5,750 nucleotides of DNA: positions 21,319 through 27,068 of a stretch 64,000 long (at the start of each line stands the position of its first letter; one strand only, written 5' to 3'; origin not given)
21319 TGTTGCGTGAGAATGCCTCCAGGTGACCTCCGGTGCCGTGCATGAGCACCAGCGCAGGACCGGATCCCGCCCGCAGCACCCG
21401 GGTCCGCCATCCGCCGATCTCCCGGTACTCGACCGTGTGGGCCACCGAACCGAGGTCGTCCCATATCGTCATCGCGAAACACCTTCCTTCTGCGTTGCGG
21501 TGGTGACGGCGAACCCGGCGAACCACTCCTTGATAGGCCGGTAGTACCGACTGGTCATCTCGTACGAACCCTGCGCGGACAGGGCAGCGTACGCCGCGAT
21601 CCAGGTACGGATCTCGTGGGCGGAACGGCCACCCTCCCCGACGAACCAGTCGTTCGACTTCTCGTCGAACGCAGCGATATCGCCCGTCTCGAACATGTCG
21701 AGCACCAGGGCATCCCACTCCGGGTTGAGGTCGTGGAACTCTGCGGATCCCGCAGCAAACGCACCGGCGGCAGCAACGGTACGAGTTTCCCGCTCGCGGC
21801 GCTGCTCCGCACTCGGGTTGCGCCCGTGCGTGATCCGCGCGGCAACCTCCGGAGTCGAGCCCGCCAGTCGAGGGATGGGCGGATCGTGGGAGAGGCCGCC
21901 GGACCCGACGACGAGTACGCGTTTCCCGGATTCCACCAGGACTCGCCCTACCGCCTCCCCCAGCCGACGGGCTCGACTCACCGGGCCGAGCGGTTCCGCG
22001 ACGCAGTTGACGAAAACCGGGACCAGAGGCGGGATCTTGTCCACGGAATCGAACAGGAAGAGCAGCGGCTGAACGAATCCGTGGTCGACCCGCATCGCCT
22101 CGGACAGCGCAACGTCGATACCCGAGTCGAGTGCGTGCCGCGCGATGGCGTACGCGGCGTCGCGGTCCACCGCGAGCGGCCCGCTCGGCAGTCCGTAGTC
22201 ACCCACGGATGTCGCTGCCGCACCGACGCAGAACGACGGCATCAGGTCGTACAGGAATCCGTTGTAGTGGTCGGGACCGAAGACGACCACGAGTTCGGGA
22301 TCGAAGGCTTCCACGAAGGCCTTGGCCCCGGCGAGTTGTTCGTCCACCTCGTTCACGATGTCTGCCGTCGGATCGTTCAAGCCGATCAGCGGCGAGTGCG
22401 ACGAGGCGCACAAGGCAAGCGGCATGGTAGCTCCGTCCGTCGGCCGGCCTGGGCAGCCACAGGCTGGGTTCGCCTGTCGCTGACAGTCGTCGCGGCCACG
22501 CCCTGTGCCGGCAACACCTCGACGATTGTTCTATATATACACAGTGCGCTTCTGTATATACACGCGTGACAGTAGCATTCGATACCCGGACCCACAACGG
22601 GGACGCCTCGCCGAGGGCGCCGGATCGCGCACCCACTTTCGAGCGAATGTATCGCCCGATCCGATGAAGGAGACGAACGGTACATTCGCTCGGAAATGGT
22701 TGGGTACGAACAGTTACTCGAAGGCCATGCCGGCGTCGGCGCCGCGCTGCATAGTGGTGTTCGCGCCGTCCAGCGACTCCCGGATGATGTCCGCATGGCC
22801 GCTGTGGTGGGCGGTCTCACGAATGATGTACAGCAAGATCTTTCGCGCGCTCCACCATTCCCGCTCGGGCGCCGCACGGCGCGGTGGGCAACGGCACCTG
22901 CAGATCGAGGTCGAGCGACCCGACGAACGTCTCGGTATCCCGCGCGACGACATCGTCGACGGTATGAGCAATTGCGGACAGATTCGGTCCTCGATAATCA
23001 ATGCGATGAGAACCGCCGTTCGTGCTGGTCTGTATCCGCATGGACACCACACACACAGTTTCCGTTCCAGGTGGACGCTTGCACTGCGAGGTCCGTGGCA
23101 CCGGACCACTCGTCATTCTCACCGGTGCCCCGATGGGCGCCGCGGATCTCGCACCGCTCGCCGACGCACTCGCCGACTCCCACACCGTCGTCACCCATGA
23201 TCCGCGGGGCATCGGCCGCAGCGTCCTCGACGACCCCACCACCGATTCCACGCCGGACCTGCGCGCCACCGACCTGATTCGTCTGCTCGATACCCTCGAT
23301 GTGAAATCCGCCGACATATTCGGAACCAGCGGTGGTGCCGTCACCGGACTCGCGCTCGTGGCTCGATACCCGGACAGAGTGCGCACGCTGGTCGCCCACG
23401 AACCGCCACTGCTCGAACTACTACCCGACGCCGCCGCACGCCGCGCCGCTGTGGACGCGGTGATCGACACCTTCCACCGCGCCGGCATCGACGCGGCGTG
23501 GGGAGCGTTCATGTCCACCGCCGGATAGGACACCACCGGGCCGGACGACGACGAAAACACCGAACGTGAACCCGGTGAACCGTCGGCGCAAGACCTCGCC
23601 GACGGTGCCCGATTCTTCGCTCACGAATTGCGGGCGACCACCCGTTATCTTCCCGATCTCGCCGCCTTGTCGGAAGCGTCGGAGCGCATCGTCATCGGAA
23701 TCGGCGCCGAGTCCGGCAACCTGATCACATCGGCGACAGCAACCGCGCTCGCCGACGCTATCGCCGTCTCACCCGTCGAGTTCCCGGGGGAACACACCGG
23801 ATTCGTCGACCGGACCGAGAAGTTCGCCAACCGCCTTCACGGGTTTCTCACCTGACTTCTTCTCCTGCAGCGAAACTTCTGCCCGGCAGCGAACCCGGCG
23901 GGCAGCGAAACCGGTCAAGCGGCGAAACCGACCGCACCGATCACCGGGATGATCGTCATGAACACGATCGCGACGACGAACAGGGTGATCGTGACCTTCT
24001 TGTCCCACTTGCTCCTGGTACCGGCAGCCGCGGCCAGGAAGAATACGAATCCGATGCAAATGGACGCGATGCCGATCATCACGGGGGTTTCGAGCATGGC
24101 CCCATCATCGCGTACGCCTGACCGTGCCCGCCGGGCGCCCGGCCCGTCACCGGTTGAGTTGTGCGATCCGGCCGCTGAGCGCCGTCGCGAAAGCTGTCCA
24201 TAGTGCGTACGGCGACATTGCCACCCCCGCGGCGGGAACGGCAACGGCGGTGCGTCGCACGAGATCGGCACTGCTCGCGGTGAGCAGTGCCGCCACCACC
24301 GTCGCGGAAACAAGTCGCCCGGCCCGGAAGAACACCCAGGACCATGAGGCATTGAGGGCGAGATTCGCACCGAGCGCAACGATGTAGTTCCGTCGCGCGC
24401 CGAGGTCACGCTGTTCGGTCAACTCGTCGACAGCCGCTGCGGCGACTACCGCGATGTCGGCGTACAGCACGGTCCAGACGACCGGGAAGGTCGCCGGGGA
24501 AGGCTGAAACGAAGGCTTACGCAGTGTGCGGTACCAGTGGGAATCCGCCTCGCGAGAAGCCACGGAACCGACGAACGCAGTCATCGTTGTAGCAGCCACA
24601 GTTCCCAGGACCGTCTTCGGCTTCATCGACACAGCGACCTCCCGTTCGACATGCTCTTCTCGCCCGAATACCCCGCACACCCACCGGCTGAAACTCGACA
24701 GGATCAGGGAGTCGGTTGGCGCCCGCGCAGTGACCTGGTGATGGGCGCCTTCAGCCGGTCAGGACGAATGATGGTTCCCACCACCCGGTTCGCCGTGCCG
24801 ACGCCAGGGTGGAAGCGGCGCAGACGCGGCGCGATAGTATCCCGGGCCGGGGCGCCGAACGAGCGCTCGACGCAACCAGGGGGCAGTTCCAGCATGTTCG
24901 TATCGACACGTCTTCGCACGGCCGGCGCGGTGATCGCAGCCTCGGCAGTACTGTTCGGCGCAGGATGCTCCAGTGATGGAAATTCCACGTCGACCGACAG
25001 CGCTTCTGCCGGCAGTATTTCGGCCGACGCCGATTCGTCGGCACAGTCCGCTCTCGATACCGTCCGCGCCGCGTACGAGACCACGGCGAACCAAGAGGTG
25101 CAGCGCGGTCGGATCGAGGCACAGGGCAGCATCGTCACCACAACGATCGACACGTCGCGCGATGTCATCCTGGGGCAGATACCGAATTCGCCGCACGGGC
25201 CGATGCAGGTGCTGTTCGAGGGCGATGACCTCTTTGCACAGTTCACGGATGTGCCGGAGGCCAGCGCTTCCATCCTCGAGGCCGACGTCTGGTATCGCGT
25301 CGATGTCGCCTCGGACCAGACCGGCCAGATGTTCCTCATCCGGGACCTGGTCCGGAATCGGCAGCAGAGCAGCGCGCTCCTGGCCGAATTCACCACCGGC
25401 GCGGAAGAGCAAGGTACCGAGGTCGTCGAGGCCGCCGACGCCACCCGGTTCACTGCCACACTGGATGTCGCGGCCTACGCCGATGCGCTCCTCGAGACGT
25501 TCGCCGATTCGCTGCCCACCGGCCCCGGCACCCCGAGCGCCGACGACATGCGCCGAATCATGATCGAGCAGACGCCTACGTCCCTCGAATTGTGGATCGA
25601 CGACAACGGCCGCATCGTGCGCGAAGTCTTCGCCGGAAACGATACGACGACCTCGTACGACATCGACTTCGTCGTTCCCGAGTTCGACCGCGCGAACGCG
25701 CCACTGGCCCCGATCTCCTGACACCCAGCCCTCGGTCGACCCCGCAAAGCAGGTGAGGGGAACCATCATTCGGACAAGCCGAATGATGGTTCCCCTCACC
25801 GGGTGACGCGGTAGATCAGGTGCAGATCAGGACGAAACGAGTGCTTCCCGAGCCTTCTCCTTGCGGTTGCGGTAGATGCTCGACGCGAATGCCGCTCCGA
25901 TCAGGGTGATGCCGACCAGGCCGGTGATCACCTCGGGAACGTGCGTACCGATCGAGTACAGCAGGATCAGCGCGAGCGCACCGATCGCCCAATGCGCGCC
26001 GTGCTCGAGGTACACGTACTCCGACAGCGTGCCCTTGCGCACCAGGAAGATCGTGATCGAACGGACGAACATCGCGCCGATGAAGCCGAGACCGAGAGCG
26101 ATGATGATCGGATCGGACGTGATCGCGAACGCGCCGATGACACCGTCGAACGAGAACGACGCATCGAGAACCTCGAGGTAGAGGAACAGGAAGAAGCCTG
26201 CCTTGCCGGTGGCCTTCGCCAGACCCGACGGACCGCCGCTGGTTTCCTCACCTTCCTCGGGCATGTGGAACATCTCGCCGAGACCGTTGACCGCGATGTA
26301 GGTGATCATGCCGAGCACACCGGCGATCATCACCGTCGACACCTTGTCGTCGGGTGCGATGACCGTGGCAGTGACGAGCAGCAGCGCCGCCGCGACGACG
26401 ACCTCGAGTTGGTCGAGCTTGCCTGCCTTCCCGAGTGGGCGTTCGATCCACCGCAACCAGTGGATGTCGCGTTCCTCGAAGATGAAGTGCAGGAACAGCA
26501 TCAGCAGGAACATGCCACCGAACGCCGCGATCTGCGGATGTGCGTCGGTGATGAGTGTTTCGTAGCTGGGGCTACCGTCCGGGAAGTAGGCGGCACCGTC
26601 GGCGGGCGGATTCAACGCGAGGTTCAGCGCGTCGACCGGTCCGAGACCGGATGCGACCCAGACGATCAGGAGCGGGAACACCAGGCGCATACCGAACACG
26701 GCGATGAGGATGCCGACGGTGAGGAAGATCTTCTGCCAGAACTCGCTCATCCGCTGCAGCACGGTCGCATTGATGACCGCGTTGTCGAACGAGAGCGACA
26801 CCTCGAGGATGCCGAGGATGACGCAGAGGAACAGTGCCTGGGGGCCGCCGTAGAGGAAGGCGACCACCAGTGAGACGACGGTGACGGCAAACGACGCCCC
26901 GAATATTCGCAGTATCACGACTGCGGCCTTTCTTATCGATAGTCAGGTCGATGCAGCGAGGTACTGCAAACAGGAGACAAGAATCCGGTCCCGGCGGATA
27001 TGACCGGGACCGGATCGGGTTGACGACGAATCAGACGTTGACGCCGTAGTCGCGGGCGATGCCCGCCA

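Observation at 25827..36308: Ter-type stress cluster with a translationally coupled operon for a predicted, still uncharacterised nucleoside-like metabolite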

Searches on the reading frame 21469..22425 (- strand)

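Call 23: search_protein_families(library=pfam, proteins=[window:21469-22425:-], max_evalue=0.001)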
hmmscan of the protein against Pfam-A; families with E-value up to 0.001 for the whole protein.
window:21469-22425:- (318 aa): 1 family
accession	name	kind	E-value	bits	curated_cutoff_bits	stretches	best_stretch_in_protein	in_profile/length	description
PF02900.23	LigB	-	4.6e-40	137.8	26.3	1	7-305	4-268/269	Catalytic LigB subunit of aromatic ring-opening dioxygenase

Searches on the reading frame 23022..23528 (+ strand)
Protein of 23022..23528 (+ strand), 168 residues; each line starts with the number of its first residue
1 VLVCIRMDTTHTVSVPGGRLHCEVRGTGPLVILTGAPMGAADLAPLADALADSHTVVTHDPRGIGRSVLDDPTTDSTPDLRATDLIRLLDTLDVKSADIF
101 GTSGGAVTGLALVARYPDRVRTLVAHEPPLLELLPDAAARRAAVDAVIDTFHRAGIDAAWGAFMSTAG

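Call 23: search_protein_families(library=pfam, proteins=[window:23022-23528:+], max_evalue=0.001)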
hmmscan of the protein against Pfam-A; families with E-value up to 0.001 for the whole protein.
window:23022-23528:+ (168 aa): 3 families
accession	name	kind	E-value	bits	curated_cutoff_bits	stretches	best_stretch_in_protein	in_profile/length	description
PF00561.26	Abhydrolase_1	-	6.9e-12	46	25.8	1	29-143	2-113/245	alpha/beta hydrolase fold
PF12697.13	Abhydrolase_6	-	3.3e-05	25.1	26.3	1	31-161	2-121/217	Alpha/beta hydrolase family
PF12146.15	Hydrolase_4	-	0.00016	21.5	27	1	31-128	8-109/239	Serine aminopeptidase, S33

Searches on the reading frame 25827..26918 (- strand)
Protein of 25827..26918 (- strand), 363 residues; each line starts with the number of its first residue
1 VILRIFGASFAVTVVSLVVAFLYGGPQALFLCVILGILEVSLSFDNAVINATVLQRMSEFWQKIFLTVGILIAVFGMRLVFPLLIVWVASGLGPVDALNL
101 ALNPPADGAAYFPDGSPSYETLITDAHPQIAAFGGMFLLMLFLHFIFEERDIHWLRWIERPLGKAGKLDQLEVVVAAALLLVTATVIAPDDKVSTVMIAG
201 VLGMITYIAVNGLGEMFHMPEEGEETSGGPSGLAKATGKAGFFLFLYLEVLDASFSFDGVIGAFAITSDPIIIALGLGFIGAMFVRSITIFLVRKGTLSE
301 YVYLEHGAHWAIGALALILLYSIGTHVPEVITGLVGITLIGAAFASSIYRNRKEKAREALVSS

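Call 4: search_protein_families(library=pfam, proteins=[window:25827-26918:-], max_evalue=0.01)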
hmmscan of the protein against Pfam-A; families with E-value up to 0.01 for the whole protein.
window:25827-26918:- (363 aa): 2 families
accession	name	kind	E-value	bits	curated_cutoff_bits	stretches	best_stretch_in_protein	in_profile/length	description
PF04332.21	DUF475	-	1.2e-132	442.6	27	1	44-353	1-292/293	Protein of unknown function (DUF475)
PF03741.22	TerC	-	1.1e-15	58.3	27.8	1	37-320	5-175/178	Integral membrane protein TerC family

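Call 5: search_protein_families(library=ncbifam, proteins=[window:25827-26918:-], max_evalue=0.01)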
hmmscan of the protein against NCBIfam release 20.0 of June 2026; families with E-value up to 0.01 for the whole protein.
window:25827-26918:- (363 aa): 10 families
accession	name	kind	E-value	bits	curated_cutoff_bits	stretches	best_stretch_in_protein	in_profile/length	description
NF010613.0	PRK14013.1-3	equivalog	1.9e-176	586.4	385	1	1-357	1-356/362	hypothetical protein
NF010614.0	PRK14013.1-4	equivalog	9.5e-125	416.3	495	1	4-355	2-353/357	hypothetical protein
NF010619.0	PRK14013.2-5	subfamily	7e-118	393.9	387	1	3-355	2-327/329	hypothetical protein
NF010620.0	PRK14013.2-6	equivalog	1.4e-116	389.8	437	1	3-355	5-344/346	hypothetical protein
NF010616.0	PRK14013.2-2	equivalog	1.2e-95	320.9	606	1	24-358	41-353/365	hypothetical protein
NF010615.0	PRK14013.2-1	equivalog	1.3e-90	304.2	621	1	3-361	2-336/338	hypothetical protein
NF010617.0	PRK14013.2-3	equivalog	8.1e-89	298.5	613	1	27-356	37-344/350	hypothetical protein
NF010618.0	PRK14013.2-4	equivalog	2.1e-84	283.7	657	1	1-354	11-342/353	hypothetical protein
NF010612.0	PRK14013.1-2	equivalog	3.5e-76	256.6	386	1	29-355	7-305/307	hypothetical protein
TIGR03716.1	R_switched_YkoY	subfamily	9.1e-10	38.5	138.5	1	231-322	97-178/220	integral membrane protein, YkoY family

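Call 7: search_protein_families(library=padloc, proteins=[window:25827-26918:-], max_evalue=0.01)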
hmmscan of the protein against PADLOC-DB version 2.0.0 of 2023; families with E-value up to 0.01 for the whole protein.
window:25827-26918:- (363 aa): 0 families
